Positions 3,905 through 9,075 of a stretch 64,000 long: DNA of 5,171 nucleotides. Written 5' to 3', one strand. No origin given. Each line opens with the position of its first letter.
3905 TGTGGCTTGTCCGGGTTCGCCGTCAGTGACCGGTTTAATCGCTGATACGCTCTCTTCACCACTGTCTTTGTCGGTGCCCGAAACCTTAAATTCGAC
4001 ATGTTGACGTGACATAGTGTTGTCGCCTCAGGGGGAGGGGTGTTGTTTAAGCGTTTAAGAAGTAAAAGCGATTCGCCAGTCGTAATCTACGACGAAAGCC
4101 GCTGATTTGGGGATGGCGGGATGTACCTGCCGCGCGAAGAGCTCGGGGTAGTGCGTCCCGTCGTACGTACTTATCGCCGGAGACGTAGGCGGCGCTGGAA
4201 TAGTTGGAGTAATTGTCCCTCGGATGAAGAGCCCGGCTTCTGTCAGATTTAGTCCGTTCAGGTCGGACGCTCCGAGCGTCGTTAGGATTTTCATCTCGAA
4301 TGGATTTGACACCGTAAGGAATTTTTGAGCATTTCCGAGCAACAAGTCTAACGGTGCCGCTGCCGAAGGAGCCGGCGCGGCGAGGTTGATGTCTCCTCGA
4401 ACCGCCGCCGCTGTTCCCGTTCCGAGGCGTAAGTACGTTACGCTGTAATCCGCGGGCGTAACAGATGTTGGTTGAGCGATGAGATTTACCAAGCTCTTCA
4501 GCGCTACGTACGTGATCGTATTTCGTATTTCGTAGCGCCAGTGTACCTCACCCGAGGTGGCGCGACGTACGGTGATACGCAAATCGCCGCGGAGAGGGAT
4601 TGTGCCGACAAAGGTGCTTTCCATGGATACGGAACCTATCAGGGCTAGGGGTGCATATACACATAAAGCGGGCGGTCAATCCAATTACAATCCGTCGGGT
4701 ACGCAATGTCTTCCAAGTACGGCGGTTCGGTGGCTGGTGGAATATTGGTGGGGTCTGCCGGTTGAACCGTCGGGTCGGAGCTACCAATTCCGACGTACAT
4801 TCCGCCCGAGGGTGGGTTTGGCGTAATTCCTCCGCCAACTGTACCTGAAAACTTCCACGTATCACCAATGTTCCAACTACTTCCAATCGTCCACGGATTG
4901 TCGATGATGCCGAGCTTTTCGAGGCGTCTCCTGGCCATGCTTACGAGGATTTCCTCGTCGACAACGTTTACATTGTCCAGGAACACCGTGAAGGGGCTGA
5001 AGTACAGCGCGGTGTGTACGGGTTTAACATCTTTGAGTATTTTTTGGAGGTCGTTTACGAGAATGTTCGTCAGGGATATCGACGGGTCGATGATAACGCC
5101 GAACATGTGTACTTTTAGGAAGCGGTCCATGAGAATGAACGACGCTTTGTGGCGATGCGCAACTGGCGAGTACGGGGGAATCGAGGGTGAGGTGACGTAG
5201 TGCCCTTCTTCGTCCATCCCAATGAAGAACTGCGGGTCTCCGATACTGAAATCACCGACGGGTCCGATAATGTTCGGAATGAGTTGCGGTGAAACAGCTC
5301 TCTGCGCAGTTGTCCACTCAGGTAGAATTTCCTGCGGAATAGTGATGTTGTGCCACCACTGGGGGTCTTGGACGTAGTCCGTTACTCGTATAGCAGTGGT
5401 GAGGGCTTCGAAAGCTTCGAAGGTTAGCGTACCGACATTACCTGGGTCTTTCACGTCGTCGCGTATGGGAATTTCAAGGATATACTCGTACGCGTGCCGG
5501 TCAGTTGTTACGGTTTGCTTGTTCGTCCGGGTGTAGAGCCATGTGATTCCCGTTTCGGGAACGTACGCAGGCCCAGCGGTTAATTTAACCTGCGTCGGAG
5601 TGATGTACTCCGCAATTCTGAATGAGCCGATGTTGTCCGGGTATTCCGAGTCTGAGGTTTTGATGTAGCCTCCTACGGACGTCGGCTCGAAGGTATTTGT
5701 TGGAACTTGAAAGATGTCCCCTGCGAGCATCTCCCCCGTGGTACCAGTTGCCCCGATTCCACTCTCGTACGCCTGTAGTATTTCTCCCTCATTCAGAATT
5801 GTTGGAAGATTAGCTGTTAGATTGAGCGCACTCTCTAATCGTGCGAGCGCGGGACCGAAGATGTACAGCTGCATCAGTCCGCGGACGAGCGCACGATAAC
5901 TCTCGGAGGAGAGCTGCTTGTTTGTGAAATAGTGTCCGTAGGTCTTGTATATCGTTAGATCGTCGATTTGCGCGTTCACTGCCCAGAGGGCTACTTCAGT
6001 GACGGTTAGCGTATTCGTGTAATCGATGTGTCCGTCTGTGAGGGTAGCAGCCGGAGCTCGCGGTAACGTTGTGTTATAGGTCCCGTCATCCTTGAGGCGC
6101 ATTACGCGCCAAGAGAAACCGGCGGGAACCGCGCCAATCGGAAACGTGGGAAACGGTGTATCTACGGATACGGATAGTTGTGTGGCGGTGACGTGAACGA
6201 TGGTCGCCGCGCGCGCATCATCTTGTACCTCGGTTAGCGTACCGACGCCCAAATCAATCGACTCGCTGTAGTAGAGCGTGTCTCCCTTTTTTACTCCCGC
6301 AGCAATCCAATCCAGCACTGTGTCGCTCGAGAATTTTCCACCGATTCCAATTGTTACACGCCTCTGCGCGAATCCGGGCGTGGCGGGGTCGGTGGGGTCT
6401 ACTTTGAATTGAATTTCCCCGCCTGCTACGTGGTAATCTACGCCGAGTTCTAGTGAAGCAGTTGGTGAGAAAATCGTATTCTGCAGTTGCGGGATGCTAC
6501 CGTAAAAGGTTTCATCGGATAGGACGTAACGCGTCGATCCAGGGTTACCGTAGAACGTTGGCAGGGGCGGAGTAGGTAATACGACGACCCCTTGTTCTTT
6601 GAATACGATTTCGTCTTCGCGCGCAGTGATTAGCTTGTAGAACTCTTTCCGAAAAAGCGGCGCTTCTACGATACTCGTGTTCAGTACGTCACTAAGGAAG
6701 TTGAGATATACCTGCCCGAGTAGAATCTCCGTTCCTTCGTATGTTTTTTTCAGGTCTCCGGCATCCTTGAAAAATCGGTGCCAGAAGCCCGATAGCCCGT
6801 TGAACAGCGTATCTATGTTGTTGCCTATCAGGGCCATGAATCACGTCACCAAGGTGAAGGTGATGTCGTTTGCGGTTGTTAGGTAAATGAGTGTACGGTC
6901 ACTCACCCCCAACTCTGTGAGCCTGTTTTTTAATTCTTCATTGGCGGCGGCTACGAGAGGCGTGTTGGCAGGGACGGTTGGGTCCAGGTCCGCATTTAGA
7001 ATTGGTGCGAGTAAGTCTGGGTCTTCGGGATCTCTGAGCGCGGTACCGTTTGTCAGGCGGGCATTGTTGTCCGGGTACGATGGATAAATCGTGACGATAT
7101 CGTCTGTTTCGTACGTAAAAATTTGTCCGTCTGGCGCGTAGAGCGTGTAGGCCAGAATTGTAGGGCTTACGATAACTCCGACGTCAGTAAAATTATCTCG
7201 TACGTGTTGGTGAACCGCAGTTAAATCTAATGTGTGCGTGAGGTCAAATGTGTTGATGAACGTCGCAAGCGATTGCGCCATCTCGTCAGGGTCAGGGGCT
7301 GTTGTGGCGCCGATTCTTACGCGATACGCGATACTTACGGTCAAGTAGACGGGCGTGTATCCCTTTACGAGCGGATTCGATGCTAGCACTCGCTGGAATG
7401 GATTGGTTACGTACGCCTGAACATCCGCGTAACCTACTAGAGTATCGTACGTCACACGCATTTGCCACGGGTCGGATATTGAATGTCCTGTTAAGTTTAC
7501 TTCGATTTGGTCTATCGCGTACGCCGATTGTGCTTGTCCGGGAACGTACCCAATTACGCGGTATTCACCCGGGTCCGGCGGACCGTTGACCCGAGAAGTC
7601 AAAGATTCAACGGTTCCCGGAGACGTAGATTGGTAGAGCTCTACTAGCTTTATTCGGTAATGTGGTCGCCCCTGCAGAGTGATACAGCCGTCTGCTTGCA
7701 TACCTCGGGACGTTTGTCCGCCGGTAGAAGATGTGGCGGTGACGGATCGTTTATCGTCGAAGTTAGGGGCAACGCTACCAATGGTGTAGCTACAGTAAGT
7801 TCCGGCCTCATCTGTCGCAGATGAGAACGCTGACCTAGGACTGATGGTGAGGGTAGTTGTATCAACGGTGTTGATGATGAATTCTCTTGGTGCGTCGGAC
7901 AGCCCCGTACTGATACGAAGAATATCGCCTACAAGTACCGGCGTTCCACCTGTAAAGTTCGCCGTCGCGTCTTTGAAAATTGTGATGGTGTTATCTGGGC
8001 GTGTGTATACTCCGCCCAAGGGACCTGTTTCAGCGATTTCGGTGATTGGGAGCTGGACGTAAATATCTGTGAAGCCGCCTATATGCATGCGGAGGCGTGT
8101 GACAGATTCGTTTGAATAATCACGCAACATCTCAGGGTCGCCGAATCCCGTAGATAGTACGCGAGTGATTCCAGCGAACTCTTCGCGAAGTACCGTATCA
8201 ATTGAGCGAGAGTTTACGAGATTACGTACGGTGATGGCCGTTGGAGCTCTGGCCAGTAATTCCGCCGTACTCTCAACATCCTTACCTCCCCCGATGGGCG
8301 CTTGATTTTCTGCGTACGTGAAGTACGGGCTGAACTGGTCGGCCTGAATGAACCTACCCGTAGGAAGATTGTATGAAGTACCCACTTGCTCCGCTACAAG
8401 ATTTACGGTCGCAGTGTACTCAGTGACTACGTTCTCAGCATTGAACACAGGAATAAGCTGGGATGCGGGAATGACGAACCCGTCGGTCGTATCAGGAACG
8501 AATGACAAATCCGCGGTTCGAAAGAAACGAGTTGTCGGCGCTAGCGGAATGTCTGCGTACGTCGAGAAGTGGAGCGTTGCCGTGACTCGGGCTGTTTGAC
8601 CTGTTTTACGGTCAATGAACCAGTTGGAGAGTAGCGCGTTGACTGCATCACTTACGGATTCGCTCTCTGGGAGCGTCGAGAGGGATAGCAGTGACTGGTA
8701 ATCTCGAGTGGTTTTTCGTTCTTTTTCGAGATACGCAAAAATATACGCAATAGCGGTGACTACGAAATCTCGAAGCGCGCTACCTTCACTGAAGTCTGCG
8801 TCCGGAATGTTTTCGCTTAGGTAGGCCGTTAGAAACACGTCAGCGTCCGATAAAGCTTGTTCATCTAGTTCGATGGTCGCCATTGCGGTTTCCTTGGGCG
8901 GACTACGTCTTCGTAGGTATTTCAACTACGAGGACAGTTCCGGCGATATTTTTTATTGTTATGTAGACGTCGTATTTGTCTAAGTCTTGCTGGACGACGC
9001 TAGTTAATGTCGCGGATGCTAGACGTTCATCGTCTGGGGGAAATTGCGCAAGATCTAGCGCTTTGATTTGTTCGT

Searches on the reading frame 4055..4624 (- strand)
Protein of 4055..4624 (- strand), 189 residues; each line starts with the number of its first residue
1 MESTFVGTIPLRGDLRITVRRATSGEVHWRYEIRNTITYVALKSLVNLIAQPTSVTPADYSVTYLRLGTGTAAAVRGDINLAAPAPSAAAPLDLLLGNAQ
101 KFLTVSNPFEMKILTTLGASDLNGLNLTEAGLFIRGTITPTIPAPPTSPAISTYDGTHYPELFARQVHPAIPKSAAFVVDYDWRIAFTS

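Call 16: search_protein_families(library=phrogs, proteins=[window:4058-4624:-], max_evalue=0.001)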
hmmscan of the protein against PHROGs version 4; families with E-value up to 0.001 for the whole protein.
window:4058-4624:- (189 aa): 2 families
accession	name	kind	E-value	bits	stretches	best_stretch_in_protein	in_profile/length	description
phrog_5417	-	unknown function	9.4e-16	59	1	25-187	23-156/156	-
phrog_4176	-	tail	0.00041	21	1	10-133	11-125/309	tail fiber protein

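Call 61: find_encoding_contigs(protein=window:4055-4624:-, flank=10000, max_places=3)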
Protein window:4055-4624:- (189 aa): 2 contigs read that carry it; 2 places shown.
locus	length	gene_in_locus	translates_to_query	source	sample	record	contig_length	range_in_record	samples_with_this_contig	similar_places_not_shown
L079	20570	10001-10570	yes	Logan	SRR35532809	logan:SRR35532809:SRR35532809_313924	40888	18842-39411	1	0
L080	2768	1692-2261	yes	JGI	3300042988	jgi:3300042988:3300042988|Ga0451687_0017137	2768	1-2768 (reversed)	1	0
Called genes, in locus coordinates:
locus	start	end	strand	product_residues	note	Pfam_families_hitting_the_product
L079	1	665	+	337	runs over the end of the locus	-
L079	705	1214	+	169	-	-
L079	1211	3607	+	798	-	-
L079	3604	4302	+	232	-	PF04539:Sigma70_r3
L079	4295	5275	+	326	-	PF02557:VanY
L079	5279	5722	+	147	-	-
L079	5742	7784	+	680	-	-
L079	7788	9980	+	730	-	-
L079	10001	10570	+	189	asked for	-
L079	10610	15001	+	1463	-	-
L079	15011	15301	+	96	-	-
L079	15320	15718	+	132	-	-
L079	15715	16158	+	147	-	-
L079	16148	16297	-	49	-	-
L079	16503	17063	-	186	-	-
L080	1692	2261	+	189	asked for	-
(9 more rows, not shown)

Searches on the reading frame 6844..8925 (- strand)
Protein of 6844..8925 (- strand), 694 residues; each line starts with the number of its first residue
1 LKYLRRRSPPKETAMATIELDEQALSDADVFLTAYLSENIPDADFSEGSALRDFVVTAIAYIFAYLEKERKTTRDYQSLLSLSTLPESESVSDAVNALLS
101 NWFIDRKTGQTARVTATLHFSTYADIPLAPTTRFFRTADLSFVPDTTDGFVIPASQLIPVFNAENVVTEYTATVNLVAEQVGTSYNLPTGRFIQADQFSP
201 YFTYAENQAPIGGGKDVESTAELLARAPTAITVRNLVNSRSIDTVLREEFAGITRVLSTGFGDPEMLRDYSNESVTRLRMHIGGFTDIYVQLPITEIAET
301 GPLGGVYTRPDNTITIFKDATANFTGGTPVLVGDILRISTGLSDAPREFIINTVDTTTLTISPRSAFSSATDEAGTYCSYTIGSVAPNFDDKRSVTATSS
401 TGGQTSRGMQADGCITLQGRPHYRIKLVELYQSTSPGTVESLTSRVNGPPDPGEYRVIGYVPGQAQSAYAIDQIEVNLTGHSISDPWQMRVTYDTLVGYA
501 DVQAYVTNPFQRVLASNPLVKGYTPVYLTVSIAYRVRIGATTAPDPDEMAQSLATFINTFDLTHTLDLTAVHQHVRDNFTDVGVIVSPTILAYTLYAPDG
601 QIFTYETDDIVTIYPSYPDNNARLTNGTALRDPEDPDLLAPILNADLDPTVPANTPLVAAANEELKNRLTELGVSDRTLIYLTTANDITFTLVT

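Call 16: search_protein_families(library=phrogs, proteins=[window:6844-8925:-], max_evalue=0.001)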
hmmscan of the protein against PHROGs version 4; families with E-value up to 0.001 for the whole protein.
window:6844-8925:- (694 aa): 1 family
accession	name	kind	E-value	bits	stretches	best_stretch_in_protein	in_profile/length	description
phrog_6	-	tail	3.1e-14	53.5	1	34-273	81-281/548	baseplate wedge subunit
